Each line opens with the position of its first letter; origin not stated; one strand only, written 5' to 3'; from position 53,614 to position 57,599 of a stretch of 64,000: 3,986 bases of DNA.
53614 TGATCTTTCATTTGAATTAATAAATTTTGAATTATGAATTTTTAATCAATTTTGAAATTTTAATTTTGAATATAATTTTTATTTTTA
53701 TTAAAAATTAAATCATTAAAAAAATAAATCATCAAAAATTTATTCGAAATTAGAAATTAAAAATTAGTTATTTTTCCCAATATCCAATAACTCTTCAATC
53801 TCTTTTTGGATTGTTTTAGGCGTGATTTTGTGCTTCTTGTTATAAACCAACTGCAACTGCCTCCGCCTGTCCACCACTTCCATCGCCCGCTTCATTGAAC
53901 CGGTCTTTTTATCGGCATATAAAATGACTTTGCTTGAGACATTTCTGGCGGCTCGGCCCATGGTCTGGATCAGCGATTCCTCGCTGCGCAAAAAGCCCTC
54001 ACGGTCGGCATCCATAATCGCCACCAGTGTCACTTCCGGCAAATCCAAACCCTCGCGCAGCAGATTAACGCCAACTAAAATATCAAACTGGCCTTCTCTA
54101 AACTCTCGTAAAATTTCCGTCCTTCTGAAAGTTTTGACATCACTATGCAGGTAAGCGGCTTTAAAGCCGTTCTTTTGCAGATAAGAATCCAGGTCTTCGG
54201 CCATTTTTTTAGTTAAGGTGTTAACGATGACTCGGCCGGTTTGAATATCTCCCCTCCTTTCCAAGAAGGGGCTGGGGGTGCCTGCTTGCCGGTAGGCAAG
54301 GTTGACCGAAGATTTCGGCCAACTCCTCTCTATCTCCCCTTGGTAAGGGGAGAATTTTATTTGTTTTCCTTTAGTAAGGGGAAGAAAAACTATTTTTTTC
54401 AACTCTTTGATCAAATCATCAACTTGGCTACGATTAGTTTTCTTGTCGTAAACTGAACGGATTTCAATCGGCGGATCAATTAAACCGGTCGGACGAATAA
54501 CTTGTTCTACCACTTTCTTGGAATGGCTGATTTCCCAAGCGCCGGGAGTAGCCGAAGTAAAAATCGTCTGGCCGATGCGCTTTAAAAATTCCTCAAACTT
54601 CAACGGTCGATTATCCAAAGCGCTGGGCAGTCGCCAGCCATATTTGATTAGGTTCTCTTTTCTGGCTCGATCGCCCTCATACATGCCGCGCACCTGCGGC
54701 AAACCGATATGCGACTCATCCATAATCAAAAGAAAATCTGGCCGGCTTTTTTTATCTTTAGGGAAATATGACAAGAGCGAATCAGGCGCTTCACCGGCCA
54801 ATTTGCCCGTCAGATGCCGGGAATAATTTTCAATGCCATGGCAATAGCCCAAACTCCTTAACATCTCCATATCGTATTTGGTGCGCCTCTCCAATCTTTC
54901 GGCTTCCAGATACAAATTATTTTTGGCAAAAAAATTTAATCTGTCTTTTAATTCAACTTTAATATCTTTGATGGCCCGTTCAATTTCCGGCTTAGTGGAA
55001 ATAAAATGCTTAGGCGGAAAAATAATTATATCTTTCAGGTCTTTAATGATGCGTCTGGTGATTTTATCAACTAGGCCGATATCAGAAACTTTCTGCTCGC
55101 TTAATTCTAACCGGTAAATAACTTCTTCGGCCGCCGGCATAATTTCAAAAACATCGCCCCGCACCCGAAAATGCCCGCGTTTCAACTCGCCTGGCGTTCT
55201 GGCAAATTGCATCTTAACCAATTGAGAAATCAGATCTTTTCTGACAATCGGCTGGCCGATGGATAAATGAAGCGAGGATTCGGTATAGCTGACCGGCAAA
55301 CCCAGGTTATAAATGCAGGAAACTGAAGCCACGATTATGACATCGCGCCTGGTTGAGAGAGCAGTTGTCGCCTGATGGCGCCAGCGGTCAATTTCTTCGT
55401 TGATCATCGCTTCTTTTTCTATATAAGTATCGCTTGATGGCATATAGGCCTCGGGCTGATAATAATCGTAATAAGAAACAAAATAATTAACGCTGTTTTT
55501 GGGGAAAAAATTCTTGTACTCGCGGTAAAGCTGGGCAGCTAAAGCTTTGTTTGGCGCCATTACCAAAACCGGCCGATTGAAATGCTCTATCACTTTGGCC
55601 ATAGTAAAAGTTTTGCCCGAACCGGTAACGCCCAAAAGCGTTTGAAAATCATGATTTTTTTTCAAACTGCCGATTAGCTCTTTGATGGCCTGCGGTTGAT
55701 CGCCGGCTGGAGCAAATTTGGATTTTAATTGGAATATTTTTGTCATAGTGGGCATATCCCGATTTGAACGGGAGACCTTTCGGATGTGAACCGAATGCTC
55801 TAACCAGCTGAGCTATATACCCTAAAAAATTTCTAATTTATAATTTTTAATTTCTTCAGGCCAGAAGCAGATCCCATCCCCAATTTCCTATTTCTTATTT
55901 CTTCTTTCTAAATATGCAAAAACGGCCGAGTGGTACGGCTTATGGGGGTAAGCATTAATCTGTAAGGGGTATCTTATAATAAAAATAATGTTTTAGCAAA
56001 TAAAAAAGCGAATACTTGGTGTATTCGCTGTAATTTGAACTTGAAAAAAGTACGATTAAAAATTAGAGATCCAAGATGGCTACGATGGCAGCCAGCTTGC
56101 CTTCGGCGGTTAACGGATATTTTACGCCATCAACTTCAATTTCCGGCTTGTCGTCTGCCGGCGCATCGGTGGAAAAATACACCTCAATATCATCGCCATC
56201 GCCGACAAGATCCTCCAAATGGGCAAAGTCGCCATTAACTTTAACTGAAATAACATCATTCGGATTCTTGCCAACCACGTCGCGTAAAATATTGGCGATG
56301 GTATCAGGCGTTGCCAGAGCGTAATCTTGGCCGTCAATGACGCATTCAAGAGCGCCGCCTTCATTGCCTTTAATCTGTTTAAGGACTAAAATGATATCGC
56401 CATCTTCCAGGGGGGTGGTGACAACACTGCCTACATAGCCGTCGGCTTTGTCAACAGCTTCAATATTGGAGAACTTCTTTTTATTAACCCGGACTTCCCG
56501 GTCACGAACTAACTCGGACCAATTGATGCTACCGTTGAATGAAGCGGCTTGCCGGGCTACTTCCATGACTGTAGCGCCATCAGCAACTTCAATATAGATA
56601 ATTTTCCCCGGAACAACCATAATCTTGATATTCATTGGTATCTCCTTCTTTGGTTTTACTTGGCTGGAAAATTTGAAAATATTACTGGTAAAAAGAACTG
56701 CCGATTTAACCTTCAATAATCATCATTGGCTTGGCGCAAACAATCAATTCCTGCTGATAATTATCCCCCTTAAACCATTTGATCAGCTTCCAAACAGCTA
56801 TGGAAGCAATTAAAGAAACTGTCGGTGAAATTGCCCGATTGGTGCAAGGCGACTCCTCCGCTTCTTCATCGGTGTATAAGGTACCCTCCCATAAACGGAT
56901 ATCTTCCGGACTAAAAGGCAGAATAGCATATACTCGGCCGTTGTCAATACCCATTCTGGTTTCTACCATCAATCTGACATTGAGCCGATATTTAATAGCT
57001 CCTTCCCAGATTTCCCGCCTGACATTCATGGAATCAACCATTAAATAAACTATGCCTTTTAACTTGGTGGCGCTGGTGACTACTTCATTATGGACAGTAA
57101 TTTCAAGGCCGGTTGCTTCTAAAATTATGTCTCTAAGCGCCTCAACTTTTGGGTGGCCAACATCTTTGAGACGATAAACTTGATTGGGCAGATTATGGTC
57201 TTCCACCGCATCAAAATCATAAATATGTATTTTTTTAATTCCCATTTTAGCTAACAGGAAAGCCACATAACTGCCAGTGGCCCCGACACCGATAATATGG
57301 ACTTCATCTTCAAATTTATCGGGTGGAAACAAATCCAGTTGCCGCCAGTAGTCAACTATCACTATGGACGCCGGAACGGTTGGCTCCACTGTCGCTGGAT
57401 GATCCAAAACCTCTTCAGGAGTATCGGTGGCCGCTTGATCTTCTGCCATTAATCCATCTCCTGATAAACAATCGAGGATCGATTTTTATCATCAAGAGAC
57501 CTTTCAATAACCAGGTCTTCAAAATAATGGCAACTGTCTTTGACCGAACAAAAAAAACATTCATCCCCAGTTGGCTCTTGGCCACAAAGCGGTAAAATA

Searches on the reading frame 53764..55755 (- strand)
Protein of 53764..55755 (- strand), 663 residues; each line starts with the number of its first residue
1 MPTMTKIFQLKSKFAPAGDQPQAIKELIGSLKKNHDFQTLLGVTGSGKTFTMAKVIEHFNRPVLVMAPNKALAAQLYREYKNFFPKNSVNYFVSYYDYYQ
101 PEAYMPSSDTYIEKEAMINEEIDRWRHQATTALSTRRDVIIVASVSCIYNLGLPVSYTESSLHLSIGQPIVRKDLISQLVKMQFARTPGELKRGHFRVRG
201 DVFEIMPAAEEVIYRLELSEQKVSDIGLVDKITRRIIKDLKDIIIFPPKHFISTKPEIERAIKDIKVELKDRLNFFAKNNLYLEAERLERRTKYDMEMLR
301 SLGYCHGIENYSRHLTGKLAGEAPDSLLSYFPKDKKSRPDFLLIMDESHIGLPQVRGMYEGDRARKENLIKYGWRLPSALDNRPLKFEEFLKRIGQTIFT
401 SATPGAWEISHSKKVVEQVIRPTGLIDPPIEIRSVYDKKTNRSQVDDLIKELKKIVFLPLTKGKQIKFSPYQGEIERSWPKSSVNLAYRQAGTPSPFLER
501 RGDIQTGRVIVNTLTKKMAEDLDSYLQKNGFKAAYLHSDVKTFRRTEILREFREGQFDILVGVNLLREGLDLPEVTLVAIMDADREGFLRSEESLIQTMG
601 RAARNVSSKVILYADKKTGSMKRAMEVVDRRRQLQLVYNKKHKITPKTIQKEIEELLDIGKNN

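Call 18: search_solved_structures(query=window:53764-55755:-, show_alignments=1, max_evalue=1e-50)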
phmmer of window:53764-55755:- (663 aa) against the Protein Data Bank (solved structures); distinct sequences matched with E-value up to 1e-50: 15.
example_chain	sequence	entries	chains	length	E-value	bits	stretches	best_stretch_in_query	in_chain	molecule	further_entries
9gy7_E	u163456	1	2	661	9.3e-210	701.3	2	8-454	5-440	UvrABC system protein B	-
2fdc_A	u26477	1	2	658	7.8e-206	688.4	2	8-454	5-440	UvrABC system protein B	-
1t5l_A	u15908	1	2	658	1.2e-204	684.5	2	8-454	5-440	UvrABC system protein B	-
3uwx_B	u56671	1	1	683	1.2e-204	684.5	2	8-454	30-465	UvrABC system protein B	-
3v4r_A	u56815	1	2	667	1.5e-204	684.1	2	6-453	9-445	UvrABC system protein B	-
2d7d_A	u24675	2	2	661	1.8e-204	683.8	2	7-453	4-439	UvrABC system protein B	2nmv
1d9z_A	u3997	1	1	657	2.7e-204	683.3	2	8-454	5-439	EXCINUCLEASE UVRABC COMPONENT UVRB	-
1d9x_A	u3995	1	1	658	3.3e-203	679.7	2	8-454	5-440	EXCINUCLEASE UVRABC COMPONENT UVRB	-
6o8e_A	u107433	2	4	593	7.9e-202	675.1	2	8-454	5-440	UvrABC system protein B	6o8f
6o8g_A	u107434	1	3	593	1.9e-201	673.8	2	8-454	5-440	UvrABC system protein B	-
6o8h_A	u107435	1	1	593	2.7e-200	670.1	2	8-454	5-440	UvrABC system protein B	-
9ga3_E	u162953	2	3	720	7.5e-193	645.5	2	8-453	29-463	UvrABC system protein B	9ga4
1d2m_A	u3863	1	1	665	2.2e-189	634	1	15-435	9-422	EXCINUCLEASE ABC SUBUNIT B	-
1c4o_A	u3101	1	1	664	2.4e-189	633.9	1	15-435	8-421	DNA NUCLEOTIDE EXCISION REPAIR ENZYME UVRB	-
7egt_A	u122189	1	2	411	2.3e-133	449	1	15-421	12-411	UvrABC system protein B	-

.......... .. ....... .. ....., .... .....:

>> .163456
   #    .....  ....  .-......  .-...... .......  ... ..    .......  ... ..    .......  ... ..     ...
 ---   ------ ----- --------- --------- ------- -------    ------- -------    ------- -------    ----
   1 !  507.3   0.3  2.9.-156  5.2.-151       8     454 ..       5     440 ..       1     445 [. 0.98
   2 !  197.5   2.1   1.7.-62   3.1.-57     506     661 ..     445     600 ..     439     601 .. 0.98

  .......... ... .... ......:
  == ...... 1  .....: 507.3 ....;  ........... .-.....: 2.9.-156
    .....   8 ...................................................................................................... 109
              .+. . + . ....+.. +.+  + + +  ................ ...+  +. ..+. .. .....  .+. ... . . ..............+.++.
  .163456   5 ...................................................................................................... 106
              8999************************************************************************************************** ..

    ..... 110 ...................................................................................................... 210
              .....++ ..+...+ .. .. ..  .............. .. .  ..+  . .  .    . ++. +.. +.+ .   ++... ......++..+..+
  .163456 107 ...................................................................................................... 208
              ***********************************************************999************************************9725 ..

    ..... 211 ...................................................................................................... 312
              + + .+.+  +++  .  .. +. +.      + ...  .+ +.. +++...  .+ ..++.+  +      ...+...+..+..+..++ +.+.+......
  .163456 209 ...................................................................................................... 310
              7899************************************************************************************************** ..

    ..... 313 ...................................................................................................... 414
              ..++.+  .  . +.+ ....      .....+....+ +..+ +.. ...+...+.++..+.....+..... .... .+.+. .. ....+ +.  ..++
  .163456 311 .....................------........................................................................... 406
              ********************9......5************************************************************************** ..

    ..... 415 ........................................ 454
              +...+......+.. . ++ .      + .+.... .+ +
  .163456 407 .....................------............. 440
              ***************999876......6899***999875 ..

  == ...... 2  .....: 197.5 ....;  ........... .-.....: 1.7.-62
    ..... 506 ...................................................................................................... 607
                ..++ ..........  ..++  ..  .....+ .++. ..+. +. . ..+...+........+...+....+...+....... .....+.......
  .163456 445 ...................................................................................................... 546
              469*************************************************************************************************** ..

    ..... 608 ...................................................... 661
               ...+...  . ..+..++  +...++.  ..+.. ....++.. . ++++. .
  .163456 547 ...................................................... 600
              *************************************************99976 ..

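Call 60: find_homologous_proteins(query=window:53764-55755:-, max_evalue=1e-50)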
Query window:53764-55755:- (663 aa): 8000 proteins with E <= 1e-50 among 8000 candidates; the best 120 are listed.
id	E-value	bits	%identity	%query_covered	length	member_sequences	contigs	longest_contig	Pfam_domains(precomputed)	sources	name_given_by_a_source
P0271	0.0e+0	1477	100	100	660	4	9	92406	PF00270.36,PF13604.13,PF17757.7,PF00271.38,PF27431.1,PF04851.22,PF12344.15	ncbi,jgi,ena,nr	ncbi:MAG: excinuclease ABC subunit B [Candidatus Buchananbacteria bacterium RIFCSPHIGHO2_01_FULL_40_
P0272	0.0e+0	1209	84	99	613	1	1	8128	PF00270.36,PF17757.7,PF00271.38,PF27431.1,PF04851.22,PF12344.15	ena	-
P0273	0.0e+0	1206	84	99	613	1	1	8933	PF00270.36,PF17757.7,PF00271.38,PF27431.1,PF04851.22,PF12344.15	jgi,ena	-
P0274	0.0e+0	1204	83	99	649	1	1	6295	PF00270.36,PF17757.7,PF00271.38,PF27431.1,PF04851.22,PF12344.15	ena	-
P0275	0.0e+0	1203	82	99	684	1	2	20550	PF00270.36,PF17757.7,PF00271.38,PF27431.1,PF04851.22,PF12344.15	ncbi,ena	-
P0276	0.0e+0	1197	82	99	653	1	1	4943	PF00270.36,PF17757.7,PF00271.38,PF27431.1,PF04851.22,PF12344.15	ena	-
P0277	0.0e+0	1149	80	99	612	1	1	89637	PF00270.36,PF17757.7,PF00271.38,PF27431.1,PF04851.22,PF12344.15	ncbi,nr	ncbi:MAG: excinuclease ABC subunit UvrB [Candidatus Buchananbacteria bacterium]|nr:excinuclease ABC 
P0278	0.0e+0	1141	79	99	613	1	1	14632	PF00270.36,PF17757.7,PF00271.38,PF27431.1,PF04851.22,PF12344.15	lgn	-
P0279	0.0e+0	1109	76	100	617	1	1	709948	PF00270.36,PF17757.7,PF00271.38,PF27431.1,PF04851.22,PF12344.15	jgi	jgi:excinuclease ABC subunit B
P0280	0.0e+0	1065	73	100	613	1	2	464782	PF00270.36,PF17757.7,PF00271.38,PF27431.1,PF04851.22,PF12344.15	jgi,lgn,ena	jgi:excinuclease ABC subunit B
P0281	0.0e+0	1055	72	99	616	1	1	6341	PF00270.36,PF17757.7,PF00271.38,PF27431.1,PF04851.22,PF12344.15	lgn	-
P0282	0.0e+0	1038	71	98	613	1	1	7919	PF00270.36,PF17757.7,PF00271.38,PF27431.1,PF04851.22,PF12344.15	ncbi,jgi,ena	-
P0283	0.0e+0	1034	71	99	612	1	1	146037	PF00270.36,PF13604.13,PF17757.7,PF00271.38,PF27431.1,PF04851.22,PF12344.15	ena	-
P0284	0.0e+0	1034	71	99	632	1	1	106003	PF00270.36,PF17757.7,PF00271.38,PF27431.1,PF04851.22,PF12344.15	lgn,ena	-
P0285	0.0e+0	1033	71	99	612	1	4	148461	PF00270.36,PF17757.7,PF00271.38,PF27431.1,PF04851.22,PF12344.15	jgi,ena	jgi:excinuclease ABC subunit B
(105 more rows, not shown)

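Call 62: find_encoding_contigs(protein=P0272, flank=6000, max_places=2)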
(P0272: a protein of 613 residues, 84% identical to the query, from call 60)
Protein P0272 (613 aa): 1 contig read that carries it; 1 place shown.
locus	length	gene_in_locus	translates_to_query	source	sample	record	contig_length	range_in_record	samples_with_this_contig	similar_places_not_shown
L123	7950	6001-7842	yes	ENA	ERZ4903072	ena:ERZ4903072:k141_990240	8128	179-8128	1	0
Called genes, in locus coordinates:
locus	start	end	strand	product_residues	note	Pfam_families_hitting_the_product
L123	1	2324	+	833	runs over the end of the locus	?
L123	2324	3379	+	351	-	-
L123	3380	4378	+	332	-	PF00899:ThiF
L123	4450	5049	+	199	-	-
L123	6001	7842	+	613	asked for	PF00270:DEAD (weak), PF04851:ResIII, PF17757:UvrB_inter, PF27431:UvrB_3rd, PF00271:Helicase_C, PF12344:UvrB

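Call 63: find_encoding_contigs(protein=P0274, flank=5000, max_places=2)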
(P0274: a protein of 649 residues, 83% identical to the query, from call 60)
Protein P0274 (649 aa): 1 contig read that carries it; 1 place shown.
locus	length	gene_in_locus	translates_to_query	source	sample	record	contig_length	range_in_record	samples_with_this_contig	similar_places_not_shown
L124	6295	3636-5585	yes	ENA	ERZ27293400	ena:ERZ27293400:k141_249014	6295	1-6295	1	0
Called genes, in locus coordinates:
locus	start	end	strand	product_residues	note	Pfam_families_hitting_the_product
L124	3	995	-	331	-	?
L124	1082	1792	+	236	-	PF00485:PRK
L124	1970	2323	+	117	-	-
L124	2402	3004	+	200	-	PF00081:Sod_Fe_N, PF02777:Sod_Fe_C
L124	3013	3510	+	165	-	PF13473:Cupredoxin_1, PF07731:Cu-oxidase_2 (faint), PF07732:Cu-oxidase_3 (weak), PF00127:Copper-bind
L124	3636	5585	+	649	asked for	PF00270:DEAD (weak), PF04851:ResIII, PF17757:UvrB_inter, PF27431:UvrB_3rd, PF00271:Helicase_C, PF12344:UvrB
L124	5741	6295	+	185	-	?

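Call 70: search_protein_families(library=pfam, proteins=[window:53764-55755:-], max_evalue=0.0001)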
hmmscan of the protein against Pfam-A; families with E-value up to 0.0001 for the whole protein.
window:53764-55755:- (663 aa): 6 families
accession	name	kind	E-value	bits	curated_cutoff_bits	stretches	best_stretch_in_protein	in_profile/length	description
PF00271.37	Helicase_C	-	7.8e-22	78.1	23.5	1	505-605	14-109/110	Helicase conserved C-terminal domain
PF17757.6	UvrB_inter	-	1.4e-21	76.8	22.9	1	162-251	1-91/91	UvrB interaction domain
PF12344.14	UvrB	-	4.9e-19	68.3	27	1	612-653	1-42/43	Ultra-violet resistance protein B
PF04851.21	ResIII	-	3.9e-14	53.3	22.5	1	18-141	6-130/164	Type III restriction enzyme, res subunit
PF00270.35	DEAD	-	3.3e-07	30.6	26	1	20-88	4-73/167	DEAD/DEAH box helicase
PF13604.12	AAA_30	-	2e-05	24.9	27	1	19-80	5-66/191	AAA domain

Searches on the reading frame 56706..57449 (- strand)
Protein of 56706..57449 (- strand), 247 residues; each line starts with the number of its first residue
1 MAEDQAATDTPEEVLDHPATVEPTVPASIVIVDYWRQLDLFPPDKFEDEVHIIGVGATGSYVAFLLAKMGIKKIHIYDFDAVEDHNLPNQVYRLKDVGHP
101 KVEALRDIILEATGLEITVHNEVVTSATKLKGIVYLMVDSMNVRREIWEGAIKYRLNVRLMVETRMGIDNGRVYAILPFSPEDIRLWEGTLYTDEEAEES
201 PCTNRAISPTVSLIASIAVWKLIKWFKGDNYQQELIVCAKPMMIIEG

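Call 69: search_protein_families(library=pfam, proteins=[window:56706-57449:-], max_evalue=0.0001)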
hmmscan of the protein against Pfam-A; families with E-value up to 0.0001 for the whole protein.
window:56706-57449:- (247 aa): 1 family
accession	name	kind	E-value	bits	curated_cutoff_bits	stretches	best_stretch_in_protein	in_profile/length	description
PF00899.27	ThiF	-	8.3e-21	74.7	28.1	1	49-229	22-205/238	ThiF family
